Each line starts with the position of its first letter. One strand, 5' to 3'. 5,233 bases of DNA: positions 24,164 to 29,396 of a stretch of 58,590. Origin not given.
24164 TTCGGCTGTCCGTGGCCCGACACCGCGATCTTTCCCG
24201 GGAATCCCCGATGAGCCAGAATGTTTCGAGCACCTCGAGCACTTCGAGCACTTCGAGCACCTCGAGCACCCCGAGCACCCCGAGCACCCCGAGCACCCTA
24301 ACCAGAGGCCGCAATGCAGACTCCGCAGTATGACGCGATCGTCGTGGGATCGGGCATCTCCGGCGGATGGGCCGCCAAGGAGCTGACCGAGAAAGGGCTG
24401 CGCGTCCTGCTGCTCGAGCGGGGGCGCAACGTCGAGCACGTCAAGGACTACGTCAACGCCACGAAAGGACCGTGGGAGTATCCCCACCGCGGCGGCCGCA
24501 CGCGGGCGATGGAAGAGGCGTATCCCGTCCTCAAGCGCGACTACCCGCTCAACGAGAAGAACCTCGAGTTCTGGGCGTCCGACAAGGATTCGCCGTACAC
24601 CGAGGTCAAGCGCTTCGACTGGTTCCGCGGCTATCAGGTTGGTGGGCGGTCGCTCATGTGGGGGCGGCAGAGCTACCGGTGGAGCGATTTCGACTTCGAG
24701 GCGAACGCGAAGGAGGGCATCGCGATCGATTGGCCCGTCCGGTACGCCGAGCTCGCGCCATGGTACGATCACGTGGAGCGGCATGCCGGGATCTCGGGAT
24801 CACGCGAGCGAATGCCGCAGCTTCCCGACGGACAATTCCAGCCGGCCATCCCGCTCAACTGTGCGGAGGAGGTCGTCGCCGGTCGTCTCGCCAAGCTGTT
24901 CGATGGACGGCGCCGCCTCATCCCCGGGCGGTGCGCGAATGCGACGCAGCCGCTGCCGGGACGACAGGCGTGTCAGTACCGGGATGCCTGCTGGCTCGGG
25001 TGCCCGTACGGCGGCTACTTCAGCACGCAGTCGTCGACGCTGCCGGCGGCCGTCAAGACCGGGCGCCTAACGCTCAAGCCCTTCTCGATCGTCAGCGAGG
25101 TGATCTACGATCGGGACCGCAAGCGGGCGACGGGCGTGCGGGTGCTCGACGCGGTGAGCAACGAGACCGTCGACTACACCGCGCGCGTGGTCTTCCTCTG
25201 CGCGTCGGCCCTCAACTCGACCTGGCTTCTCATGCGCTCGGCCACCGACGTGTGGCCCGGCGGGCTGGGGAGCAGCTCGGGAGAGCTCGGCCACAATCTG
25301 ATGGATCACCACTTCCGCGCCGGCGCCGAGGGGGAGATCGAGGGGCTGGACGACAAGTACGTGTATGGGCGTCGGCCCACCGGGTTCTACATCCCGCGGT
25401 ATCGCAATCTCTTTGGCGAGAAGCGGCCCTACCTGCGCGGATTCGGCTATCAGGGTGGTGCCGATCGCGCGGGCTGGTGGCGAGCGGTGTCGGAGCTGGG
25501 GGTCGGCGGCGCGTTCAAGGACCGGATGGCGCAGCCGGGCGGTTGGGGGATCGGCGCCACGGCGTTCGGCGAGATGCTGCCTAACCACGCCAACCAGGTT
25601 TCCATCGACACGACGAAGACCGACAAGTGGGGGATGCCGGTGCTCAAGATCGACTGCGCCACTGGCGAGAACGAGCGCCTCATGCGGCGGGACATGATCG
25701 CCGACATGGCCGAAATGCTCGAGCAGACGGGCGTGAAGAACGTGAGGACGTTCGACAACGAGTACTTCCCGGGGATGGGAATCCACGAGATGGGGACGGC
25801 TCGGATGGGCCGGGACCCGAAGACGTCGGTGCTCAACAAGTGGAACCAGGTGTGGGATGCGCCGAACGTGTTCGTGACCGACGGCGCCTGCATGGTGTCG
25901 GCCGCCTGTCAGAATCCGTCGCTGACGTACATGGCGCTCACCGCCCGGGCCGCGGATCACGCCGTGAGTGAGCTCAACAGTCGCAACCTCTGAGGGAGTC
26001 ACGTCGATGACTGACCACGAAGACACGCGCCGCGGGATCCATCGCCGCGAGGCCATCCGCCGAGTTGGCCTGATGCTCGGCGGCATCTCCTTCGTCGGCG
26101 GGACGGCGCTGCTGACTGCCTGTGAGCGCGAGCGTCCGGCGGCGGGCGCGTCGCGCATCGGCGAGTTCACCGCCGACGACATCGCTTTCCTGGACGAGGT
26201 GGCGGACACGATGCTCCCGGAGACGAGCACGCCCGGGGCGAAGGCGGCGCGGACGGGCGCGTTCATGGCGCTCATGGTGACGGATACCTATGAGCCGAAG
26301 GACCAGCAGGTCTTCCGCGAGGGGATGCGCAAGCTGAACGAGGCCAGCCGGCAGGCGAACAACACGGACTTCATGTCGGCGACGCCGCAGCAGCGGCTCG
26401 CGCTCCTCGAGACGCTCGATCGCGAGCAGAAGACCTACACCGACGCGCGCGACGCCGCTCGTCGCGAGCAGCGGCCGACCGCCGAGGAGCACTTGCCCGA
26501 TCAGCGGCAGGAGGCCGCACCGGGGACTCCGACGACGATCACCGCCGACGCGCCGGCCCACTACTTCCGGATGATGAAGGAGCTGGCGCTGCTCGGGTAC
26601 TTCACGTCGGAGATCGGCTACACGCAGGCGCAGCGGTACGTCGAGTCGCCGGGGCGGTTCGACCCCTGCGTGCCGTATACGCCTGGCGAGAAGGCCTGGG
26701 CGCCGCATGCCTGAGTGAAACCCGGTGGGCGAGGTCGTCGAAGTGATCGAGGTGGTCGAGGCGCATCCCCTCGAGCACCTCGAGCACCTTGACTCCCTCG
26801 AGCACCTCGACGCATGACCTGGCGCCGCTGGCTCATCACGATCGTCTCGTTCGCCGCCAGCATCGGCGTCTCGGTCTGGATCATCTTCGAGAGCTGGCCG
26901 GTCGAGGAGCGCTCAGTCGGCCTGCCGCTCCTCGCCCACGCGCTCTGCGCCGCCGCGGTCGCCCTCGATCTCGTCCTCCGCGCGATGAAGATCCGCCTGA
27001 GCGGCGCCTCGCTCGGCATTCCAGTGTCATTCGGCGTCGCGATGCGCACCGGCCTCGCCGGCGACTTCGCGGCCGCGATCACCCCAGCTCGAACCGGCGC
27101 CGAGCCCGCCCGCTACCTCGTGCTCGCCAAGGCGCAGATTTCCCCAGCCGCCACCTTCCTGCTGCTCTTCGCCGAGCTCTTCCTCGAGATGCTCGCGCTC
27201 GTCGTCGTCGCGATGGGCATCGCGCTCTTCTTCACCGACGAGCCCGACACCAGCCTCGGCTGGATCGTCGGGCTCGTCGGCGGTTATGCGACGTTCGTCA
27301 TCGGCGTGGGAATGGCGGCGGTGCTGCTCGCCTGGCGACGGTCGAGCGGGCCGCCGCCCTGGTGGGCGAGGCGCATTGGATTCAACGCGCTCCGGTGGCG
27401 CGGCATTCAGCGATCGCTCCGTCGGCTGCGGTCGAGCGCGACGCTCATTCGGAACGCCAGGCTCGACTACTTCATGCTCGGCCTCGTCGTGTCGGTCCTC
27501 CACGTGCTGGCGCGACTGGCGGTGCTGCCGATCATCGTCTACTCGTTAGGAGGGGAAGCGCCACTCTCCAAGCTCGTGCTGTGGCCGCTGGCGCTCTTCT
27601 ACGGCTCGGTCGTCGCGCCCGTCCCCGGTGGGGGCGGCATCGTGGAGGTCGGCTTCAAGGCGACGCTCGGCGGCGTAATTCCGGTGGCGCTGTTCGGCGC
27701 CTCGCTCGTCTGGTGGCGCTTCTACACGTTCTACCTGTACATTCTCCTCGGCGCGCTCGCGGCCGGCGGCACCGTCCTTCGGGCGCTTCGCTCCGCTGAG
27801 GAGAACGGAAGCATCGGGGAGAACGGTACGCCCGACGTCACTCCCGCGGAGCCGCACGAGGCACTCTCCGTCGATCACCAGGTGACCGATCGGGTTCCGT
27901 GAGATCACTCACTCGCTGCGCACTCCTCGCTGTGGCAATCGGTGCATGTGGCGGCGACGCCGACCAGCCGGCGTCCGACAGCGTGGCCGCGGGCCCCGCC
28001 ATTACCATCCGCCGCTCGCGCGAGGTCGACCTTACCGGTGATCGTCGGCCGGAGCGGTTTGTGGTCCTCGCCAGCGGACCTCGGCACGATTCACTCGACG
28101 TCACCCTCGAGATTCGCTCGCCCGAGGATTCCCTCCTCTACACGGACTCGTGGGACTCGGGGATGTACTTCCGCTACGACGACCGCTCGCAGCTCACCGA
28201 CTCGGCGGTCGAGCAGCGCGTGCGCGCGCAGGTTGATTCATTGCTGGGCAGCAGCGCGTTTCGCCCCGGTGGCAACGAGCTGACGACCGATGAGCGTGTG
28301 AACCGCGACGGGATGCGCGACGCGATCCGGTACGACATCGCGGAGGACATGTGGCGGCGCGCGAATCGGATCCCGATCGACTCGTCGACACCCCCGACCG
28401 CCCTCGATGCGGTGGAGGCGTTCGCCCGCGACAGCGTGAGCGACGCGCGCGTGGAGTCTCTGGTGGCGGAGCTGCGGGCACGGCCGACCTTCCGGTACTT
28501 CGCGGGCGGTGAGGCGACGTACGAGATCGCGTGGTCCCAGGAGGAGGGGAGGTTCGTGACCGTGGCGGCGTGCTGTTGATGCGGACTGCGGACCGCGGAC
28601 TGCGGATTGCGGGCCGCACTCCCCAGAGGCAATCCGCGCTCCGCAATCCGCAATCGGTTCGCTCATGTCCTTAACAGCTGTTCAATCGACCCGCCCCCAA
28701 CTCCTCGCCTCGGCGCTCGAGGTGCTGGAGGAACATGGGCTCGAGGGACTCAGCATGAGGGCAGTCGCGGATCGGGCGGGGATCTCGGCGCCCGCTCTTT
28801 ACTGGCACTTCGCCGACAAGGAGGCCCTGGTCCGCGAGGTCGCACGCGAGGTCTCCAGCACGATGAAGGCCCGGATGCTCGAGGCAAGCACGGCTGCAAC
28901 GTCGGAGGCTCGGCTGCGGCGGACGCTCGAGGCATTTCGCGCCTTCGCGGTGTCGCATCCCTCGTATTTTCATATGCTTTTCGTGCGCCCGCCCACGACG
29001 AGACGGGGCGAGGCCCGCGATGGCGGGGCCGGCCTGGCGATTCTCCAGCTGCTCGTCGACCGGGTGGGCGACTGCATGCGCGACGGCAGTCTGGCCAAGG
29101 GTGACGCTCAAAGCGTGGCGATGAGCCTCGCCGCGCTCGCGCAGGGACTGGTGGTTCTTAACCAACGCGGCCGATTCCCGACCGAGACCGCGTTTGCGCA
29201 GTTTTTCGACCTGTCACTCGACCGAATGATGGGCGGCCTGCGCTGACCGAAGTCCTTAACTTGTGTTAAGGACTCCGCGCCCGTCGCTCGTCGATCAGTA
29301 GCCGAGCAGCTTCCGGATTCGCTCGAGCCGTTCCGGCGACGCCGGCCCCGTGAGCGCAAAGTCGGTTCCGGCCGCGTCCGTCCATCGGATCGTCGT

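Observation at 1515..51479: Widespread gene-boundary palindromes whose arms are short tandem repeats (7-, 8- or 9-nt units) in at least six sequence classes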

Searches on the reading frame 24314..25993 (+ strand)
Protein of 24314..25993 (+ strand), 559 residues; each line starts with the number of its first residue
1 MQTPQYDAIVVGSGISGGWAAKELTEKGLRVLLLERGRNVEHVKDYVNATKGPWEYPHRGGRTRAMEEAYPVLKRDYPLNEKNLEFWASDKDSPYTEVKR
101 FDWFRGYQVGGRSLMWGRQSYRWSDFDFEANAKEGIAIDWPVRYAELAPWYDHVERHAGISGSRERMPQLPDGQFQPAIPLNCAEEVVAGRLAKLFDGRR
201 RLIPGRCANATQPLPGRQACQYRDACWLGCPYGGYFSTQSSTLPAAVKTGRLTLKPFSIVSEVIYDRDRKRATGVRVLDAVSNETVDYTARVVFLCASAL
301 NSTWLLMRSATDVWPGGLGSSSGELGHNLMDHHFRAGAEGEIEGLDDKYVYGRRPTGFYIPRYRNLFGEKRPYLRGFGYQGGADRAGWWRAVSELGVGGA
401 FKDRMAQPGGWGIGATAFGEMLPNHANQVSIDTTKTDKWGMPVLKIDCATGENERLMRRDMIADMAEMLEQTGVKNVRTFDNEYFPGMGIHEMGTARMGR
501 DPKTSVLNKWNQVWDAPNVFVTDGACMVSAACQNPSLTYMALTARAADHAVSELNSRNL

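Call 9: find_encoding_contigs(protein=window:24314-25993:+, flank=3000, max_places=6)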
Protein window:24314-25993:+ (559 aa): no gene with exactly this product is on record in the collection.
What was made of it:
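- Tried and rejected: The GMC oxidoreductase is not on record (call 9).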

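Call 46: search_protein_families(library=pfam, proteins=[window:24314-25993:+], max_evalue=0.0001)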
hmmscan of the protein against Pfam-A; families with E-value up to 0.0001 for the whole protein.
window:24314-25993:+ (559 aa): 4 families
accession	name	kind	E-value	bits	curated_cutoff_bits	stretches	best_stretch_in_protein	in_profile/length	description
PF05199.19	GMC_oxred_C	-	6.2e-23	82.3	24.6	1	423-542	1-138/139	GMC oxidoreductase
PF00732.25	GMC_oxred_N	-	1e-14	55.3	23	1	97-332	15-216/218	GMC oxidoreductase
PF13450.12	NAD_binding_8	-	1.4e-05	25.7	21.9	1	10-40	1-31/68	NAD(P)-binding Rossmann-like domain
PF01266.30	DAO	-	2e-05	24.7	27.9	1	7-39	1-33/353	FAD dependent oxidoreductase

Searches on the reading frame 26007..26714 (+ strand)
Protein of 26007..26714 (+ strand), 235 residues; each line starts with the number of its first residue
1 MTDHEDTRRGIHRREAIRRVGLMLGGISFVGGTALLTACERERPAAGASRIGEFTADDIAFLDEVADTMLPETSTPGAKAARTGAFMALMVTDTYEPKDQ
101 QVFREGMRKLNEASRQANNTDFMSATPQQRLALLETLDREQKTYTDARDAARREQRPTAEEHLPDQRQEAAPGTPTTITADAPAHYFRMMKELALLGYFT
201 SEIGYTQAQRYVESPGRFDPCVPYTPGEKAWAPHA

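Call 46: search_protein_families(library=pfam, proteins=[window:26007-26714:+], max_evalue=0.0001)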
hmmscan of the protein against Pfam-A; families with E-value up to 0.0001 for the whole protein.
window:26007-26714:+ (235 aa): 1 family
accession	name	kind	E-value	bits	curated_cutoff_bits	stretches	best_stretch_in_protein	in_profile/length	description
PF13618.11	Gluconate_2-dh3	-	7.8e-34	117.4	23.4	1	57-216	2-135/135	Gluconate 2-dehydrogenase subunit 3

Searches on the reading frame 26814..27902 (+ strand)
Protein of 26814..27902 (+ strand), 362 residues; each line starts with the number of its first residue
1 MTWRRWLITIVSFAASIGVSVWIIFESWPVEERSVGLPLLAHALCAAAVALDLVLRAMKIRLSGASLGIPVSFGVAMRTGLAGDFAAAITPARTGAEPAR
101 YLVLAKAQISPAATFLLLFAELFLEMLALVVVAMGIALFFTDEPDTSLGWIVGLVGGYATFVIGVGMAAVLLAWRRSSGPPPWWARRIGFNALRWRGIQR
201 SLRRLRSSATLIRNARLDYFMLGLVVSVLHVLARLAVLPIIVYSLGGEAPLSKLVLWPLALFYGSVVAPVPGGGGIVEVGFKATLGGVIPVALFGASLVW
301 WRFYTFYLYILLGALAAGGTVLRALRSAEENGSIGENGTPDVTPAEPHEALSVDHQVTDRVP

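Call 46: search_protein_families(library=pfam, proteins=[window:26814-27902:+], max_evalue=0.0001)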
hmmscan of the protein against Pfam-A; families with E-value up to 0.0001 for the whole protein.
window:26814-27902:+ (362 aa): 1 family
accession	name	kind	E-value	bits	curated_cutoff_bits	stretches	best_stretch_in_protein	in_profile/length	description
PF03706.18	LPG_synthase_TM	-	4.7e-24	85.8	33.4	1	11-313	3-302/302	Lysylphosphatidylglycerol synthase TM region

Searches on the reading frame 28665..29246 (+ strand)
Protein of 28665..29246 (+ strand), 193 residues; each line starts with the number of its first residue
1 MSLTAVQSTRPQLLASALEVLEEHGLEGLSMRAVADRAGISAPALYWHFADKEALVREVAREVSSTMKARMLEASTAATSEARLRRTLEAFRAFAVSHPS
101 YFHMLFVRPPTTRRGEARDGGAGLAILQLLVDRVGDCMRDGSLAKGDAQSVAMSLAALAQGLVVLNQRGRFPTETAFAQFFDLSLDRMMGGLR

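Call 46: search_protein_families(library=pfam, proteins=[window:28665-29246:+], max_evalue=0.0001)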
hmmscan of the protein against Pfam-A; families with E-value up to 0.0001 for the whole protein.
window:28665-29246:+ (193 aa): 2 families
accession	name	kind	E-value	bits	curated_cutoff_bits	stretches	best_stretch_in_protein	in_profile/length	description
PF00440.29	TetR_N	-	1.2e-17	63.8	24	1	13-59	1-47/47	Bacterial regulatory proteins, tetR family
PF13305.11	TetR_C_33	-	9.2e-13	49.2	26.8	1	84-188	1-103/103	Tetracyclin repressor-like, C-terminal domain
